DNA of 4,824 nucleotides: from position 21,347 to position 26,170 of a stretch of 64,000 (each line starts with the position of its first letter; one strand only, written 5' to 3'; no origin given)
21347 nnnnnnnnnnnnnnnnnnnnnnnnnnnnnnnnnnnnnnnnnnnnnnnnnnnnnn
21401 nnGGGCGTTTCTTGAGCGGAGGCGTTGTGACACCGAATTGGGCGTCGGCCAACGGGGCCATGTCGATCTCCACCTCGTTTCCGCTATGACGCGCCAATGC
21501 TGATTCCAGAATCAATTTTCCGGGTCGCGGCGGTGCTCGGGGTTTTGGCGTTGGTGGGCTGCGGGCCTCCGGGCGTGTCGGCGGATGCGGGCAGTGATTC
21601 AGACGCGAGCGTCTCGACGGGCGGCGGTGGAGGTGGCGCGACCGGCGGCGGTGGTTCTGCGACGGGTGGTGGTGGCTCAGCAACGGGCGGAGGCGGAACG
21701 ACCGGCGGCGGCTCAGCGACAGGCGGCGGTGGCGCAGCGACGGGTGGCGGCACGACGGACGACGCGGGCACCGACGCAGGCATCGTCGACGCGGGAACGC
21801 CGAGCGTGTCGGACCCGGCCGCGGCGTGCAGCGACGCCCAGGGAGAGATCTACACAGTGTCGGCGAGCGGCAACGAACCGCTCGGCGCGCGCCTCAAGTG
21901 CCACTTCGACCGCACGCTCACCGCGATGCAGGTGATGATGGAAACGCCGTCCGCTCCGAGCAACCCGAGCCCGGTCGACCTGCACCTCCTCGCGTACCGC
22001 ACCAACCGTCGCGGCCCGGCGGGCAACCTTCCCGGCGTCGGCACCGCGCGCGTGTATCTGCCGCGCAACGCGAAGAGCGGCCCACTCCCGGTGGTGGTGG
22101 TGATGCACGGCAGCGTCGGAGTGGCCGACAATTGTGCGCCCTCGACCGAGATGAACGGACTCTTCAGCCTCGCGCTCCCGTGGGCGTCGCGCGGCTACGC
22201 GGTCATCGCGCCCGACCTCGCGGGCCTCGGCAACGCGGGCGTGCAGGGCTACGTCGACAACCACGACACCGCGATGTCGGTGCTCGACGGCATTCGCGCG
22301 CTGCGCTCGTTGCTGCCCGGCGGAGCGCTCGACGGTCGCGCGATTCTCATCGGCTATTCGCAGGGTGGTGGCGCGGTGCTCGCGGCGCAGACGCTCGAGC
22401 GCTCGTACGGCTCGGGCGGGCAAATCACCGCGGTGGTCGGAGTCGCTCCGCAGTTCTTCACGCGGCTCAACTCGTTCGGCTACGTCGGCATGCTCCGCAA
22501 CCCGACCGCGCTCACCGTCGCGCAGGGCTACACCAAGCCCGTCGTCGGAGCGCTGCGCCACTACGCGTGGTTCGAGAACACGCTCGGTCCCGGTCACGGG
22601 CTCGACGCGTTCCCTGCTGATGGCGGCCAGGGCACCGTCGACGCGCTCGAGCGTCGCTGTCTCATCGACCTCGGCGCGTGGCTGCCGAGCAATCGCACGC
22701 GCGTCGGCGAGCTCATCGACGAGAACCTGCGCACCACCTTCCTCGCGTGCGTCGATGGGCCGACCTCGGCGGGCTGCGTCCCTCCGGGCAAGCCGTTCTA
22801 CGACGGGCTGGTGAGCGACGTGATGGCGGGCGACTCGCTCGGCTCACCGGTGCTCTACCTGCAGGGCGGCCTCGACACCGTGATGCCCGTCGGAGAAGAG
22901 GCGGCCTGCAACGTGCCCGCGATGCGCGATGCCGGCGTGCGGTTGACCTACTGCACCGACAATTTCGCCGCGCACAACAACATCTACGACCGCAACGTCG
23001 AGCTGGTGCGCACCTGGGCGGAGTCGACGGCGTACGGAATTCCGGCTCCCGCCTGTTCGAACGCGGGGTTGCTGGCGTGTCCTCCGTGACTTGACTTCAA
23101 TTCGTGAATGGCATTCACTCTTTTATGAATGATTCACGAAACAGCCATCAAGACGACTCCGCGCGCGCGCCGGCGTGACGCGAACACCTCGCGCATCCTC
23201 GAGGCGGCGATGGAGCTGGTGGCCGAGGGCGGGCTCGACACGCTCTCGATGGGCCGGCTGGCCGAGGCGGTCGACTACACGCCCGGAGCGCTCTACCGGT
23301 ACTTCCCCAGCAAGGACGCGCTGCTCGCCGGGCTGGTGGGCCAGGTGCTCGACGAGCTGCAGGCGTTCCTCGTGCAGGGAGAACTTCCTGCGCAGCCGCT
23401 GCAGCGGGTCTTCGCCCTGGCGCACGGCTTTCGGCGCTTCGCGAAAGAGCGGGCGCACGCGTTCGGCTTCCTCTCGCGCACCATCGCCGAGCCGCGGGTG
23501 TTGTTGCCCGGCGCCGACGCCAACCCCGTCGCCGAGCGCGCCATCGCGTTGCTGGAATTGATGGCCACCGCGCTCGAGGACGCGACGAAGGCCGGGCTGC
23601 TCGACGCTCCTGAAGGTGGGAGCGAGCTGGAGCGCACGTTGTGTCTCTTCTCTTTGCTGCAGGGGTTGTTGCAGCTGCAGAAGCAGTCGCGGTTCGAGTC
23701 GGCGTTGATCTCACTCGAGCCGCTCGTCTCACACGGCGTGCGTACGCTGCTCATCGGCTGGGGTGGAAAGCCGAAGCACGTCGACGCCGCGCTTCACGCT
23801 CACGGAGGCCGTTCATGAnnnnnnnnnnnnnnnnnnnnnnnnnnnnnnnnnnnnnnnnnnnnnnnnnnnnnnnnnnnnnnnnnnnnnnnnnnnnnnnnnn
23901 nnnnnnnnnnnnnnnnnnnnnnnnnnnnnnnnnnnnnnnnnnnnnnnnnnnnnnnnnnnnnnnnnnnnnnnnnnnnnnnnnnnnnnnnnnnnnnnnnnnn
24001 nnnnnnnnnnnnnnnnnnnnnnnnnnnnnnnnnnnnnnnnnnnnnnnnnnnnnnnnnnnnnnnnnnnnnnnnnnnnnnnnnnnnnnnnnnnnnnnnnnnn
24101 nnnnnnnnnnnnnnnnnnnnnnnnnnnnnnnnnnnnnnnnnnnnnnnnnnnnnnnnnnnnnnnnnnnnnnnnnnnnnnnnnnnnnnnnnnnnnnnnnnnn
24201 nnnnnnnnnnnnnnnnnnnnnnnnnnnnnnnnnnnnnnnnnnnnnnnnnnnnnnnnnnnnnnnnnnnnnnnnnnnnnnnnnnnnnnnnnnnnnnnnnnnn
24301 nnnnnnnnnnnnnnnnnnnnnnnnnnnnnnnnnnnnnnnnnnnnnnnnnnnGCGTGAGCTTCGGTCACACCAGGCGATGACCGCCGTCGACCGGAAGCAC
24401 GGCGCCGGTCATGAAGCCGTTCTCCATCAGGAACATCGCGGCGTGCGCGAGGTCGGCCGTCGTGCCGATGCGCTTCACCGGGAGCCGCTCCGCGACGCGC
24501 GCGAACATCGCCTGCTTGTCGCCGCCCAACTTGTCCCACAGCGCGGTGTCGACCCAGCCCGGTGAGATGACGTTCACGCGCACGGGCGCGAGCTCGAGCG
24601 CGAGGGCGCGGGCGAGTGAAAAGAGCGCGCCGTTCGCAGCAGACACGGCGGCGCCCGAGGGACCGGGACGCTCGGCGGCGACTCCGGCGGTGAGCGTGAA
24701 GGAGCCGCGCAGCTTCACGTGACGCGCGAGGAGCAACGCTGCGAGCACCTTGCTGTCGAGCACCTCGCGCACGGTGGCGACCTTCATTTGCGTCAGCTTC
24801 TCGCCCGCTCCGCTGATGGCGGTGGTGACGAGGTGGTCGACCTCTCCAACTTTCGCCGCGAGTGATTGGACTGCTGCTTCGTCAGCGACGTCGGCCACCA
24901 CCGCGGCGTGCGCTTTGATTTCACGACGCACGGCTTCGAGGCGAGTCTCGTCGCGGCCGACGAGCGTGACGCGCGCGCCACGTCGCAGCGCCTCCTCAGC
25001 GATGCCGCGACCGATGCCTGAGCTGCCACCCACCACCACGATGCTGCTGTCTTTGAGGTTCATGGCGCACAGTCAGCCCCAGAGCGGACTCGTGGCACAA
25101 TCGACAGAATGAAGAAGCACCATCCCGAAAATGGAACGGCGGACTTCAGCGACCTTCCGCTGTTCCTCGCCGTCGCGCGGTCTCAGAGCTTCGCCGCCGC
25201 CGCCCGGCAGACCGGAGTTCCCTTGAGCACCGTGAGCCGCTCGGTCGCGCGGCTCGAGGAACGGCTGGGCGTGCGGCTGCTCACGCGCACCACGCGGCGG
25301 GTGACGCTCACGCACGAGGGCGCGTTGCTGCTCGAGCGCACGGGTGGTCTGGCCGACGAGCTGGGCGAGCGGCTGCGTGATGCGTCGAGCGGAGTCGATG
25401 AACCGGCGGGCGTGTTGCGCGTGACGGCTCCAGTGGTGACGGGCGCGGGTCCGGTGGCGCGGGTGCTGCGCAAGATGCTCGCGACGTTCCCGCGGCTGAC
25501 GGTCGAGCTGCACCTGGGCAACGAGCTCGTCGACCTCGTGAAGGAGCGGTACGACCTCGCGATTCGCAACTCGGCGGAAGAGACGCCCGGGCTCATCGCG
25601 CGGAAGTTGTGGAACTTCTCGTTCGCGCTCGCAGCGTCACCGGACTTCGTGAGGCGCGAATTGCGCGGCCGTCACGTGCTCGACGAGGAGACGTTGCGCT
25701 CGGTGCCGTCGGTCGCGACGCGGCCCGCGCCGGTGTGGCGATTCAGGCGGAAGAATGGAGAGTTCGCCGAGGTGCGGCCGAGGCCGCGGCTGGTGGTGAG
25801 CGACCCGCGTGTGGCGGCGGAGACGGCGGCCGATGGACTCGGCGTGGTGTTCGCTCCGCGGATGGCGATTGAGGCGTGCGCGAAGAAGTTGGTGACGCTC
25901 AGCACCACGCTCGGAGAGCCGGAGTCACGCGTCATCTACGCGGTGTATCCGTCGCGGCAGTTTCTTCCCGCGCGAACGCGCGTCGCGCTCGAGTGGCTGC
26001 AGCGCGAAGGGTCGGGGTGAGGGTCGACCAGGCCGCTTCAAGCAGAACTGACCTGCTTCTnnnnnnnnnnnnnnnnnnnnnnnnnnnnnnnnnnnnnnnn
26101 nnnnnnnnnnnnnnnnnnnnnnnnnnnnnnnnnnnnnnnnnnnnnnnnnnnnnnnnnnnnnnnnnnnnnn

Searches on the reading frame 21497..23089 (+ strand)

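Call 9: search_protein_families(library=pfam, proteins=[window:21497-23089:+], max_evalue=0.001)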
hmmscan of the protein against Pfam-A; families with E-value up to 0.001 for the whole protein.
window:21497-23089:+ (530 aa): 3 families
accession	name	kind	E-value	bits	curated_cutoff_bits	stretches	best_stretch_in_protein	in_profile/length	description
PF03583.20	LIP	-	2.8e-10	40.5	23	1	229-309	22-100/286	Secretory lipase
PF12146.15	Hydrolase_4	-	2.7e-05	24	27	1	225-325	23-116/239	Serine aminopeptidase, S33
PF00561.26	Abhydrolase_1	-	0.00048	20.3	25.8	0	198-296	1-85/245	alpha/beta hydrolase fold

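Call 10: search_protein_families(library=ncbifam, proteins=[window:21497-23089:+], max_evalue=0.001)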
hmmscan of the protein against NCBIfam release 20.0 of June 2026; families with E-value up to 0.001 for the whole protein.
window:21497-23089:+ (530 aa): 1 family
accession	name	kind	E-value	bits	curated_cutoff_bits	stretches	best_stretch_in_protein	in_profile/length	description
NF050058.1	e_dPHAscl_type1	hypoth_equivalog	8.6e-05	22.1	150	1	177-222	3-47/276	extracellular catalytic domain type 1 short-chain-length polyhydroxyalkanoate depolymerase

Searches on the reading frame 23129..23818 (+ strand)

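Call 9: search_protein_families(library=pfam, proteins=[window:23129-23818:+], max_evalue=0.001)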
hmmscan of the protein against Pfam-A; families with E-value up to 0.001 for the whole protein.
window:23129-23818:+ (229 aa): 2 families
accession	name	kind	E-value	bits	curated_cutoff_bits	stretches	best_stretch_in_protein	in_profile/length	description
PF00440.29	TetR_N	-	2.4e-15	56.5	24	1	23-67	1-45/47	Bacterial regulatory proteins, tetR family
PF13305.11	TetR_C_33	-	9.1e-07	29.9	26.8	1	95-206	2-102/103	Tetracyclin repressor-like, C-terminal domain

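Call 10: search_protein_families(library=ncbifam, proteins=[window:23129-23818:+], max_evalue=0.001)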
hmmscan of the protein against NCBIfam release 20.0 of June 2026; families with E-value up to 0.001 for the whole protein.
window:23129-23818:+ (229 aa): 14 families
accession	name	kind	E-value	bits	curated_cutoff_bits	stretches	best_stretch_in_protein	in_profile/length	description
NF033703.1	transcr_KstR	equivalog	1.4e-10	41.1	280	1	20-87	9-76/185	cholesterol catabolism transcriptional regulator KstR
NF041196.1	ScbR_bind_reg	equivalog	9.7e-09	35.7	150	1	21-107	9-96/191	ScbR family autoregulator-binding transcription factor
NF050111.1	TransRegSACE7040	equivalog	1.3e-08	34.9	250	1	21-78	4-61/186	SACE_7040 family transcriptional regulator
TIGR03613.1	RutR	equivalog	3e-07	30.5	368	1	12-95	2-85/202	pyrimidine utilization regulatory protein R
TIGR03968.1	mycofact_TetR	equivalog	4.6e-07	29.6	224.9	1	12-83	3-74/190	mycofactocin system transcriptional regulator MftR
NF010319.1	PRK13756.1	equivalog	9.8e-07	28.8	265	1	21-77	5-61/199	tetracycline resistance transcriptional repressor TetR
NF007015.0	PRK09480.1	equivalog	9.8e-06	25.3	120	1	19-77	11-69/197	nucleoid occlusion factor SlmA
NF011584.0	PRK15008.1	equivalog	1.1e-05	25.3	230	1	5-81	5-81/212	HTH-type transcriptional regulator RutR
NF001978.0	PRK00767.1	equivalog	2.8e-05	24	118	1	19-94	10-87/197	transcriptional regulator BetI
TIGR03384.1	betaine_BetI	equivalog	3e-05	23.8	201.3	1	12-96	2-87/189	choline-binding transcriptional repressor BetI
NF038211.1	MFT_alt_reg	equivalog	0.0002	21.8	285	1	21-70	4-53/193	mycofactocin system transcriptional regulator MftR2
NF053878.1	FATransRegFadRBac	equivalog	0.00035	20.4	200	1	21-77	6-62/190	fatty acid metabolism transcriptional regulator FadR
NF051852.1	efflux_TF_MtrR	exception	0.00041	20.2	280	1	22-83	14-75/205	multidrug efflux system transcriptional repressor MtrR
NF007949.0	PRK10668.1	equivalog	0.0005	19.6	271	1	20-77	13-70/216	multidrug efflux transporter transcriptional repressor AcrR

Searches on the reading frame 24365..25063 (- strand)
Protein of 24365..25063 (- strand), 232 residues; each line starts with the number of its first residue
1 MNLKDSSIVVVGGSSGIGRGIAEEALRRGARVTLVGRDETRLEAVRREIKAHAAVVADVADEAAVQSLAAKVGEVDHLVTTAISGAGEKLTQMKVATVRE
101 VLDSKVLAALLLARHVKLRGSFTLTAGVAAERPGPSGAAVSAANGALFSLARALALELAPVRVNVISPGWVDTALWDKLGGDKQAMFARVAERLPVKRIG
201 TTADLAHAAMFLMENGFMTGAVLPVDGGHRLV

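Call 9: search_protein_families(library=pfam, proteins=[window:24365-25063:-], max_evalue=0.001)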
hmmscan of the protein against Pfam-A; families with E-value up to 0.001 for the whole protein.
window:24365-25063:- (232 aa): 9 families
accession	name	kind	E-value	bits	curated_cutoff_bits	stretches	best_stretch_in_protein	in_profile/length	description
PF13561.12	adh_short_C2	-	3.6e-37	128.7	27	1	14-228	5-234/236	Enoyl-(Acyl carrier protein) reductase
PF00106.31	adh_short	-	2.5e-25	89.6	26.6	1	8-180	3-191/195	short chain dehydrogenase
PF23441.1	SDR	-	2.4e-21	76.7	27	1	3-230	5-256/258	SDR-like rossmann domain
PF08659.16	KR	-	2.9e-10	40.8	22.6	1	7-154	2-163/180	KR domain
PF01370.27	Epimerase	-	5.3e-06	26.5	20.9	1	8-131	1-121/240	NAD dependent epimerase/dehydratase family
PF13460.12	NAD_binding_10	-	5.5e-06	26.8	27.2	1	12-95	1-79/184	NAD(P)H-binding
PF02254.24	TrkA_N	-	5e-05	24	23.8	1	9-82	1-70/116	TrkA-N domain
PF03435.24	Sacchrp_dh_NADP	-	0.00032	21.5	25.1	1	8-104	1-98/129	Saccharopine dehydrogenase NADP binding domain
PF02737.24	3HCDH_N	-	0.00089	19.7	22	0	9-73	3-68/180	3-hydroxyacyl-CoA dehydrogenase, NAD binding domain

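Call 10: search_protein_families(library=ncbifam, proteins=[window:24365-25063:-], max_evalue=0.001)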
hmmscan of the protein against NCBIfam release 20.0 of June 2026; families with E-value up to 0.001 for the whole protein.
window:24365-25063:- (232 aa): 214 families (the best 25 are shown)
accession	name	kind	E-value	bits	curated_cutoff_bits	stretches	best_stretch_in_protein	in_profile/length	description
NF005449.0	PRK07041.1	equivalog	2.4e-79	266.6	257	1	2-232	4-240/240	SDR family oxidoreductase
NF005559.1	PRK07231.1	subfamily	8e-41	140.2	215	1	3-229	2-247/249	glucose 1-dehydrogenase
NF005893.0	PRK07856.1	equivalog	1.7e-35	122.6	255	1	1-228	5-240/255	SDR family oxidoreductase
NF004791.0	PRK06138.1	equivalog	8.1e-32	110.5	312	1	1-229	1-249/252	SDR family oxidoreductase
NF052558.1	MBtsdlDhBudC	equivalog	1.5e-31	109.9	270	1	4-229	2-241/250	meso-2,3-butanediol dehydrogenase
NF009468.0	PRK12826.1-4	equivalog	4.1e-30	105.3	318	1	2-231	4-249/256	SDR family oxidoreductase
NF005075.0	PRK06500.1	equivalog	4.7e-30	104.8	336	1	3-230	4-247/249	SDR family oxidoreductase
NF005752.0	PRK07576.1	subfamily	6.4e-30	104.4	321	1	2-231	6-252/271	SDR family oxidoreductase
NF009466.0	PRK12826.1-2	subfamily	1.2e-28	100.3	222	1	7-230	5-245/248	3-oxoacyl-ACP reductase FabG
NF005909.0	PRK07890.1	subfamily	4.8e-28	98.2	258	1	1-229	3-257/260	short chain dehydrogenase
NF047420.2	EF_P_mod_YmfI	equivalog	3.8e-27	95.6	238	1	8-229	2-235/236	elongation factor P 5-aminopentanone reductase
NF004202.0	PRK05653.2-2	equivalog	6.3e-27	94.7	333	1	3-230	5-248/259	3-oxoacyl-ACP reductase FabG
NF005067.0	PRK06484.1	equivalog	9e-27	93.8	713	1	8-229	276-511/524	short chain dehydrogenase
TIGR01830.1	3oxo_ACP_reduc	equivalog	1.7e-26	93.4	297.75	1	9-228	2-237/239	3-oxoacyl-[acyl-carrier-protein] reductase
NF006070.0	PRK08213.1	subfamily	3.9e-26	92.1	279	1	3-230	10-257/259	gluconate 5-dehydrogenase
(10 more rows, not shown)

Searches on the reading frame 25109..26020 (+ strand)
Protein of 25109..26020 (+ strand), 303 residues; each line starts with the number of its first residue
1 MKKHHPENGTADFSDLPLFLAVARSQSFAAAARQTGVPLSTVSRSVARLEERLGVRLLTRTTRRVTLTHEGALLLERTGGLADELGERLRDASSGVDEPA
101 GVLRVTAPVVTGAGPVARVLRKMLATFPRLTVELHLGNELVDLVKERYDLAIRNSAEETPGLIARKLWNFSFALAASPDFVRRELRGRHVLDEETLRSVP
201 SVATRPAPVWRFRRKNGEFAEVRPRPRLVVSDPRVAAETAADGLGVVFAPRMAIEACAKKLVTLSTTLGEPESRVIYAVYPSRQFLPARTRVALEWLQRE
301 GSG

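Call 9: search_protein_families(library=pfam, proteins=[window:25109-26020:+], max_evalue=0.001)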
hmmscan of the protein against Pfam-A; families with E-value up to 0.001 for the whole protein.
window:25109-26020:+ (303 aa): 2 families
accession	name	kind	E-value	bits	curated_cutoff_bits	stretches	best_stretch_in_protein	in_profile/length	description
PF03466.25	LysR_substrate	-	3.2e-30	105.5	28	1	98-300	3-207/209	LysR substrate binding domain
PF00126.33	HTH_1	-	5.7e-20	71.5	26.6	1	14-71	2-59/60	Bacterial regulatory helix-turn-helix protein, lysR family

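Call 10: search_protein_families(library=ncbifam, proteins=[window:25109-26020:+], max_evalue=0.001)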
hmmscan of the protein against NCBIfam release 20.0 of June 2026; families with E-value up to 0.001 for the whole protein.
window:25109-26020:+ (303 aa): 47 families (the best 25 are shown)
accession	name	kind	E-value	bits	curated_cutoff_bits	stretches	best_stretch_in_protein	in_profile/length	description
NF040888.1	trans_reg_YafC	equivalog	6.5e-34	117.2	470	1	13-298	5-290/293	DNA-binding transcriptional regulator YafC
NF011573.0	PRK14997.1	equivalog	2.9e-33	115.3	380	1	11-300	4-296/303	LysR family transcriptional regulator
NF007917.1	PRK10632.1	equivalog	9.9e-27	93.8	425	1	18-298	9-289/303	HTH-type transcriptional activator AaeR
NF008352.0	PRK11139.1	subfamily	1.7e-24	86.4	288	1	16-299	11-290/305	transcriptional regulator GcvA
NF007315.1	PRK09801.1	equivalog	1.6e-22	79.9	398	1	15-298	10-293/301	L-tartrate utilization transcriptional activator TtdR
NF007491.0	PRK10086.1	equivalog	1.5e-21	76.6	316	1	11-183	17-187/313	DNA-binding transcriptional regulator DsdC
TIGR03339.1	phn_lysR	subfamily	1.8e-18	66.8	341.1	1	18-177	4-163/279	aminoethylphosphonate catabolism associated LysR family transcriptional regulator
NF040786.1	LysR_Sec_metab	equivalog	3e-18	65.8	250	1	13-180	3-173/298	selenium metabolism-associated LysR family transcriptional regulator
NF008722.0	PRK11716.1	equivalog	2.7e-17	62.7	246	1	12-164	2-157/293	HTH-type transcriptional activator IlvY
TIGR03418.1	chol_sulf_TF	equivalog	8.9e-16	57.7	324.8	1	15-185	5-173/291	choline sulfate utilization transcriptional regulator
NF008294.1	PRK11074.1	equivalog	1.1e-15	57.8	345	1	16-274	7-265/300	DNA-binding transcriptional activator PunR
NF053705.1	TransRegGltCGpos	equivalog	9e-15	54.6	350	1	16-151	6-144/300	glutamate biosynthesis transcriptional regulator GltC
NF052633.1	LysR_TF_PsrA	exception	2.3e-14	53.1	540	1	11-138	5-135/297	L-proline-binding transcription factor PsrA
NF041130.1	PenR_Burk_TF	exception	4e-14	52.5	625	1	17-252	14-240/292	beta-lactamase transcriptional regulator PenR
NF008416.0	PRK11242.1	equivalog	6.6e-14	51.9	277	1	18-180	8-173/300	transcriptional regulator CynR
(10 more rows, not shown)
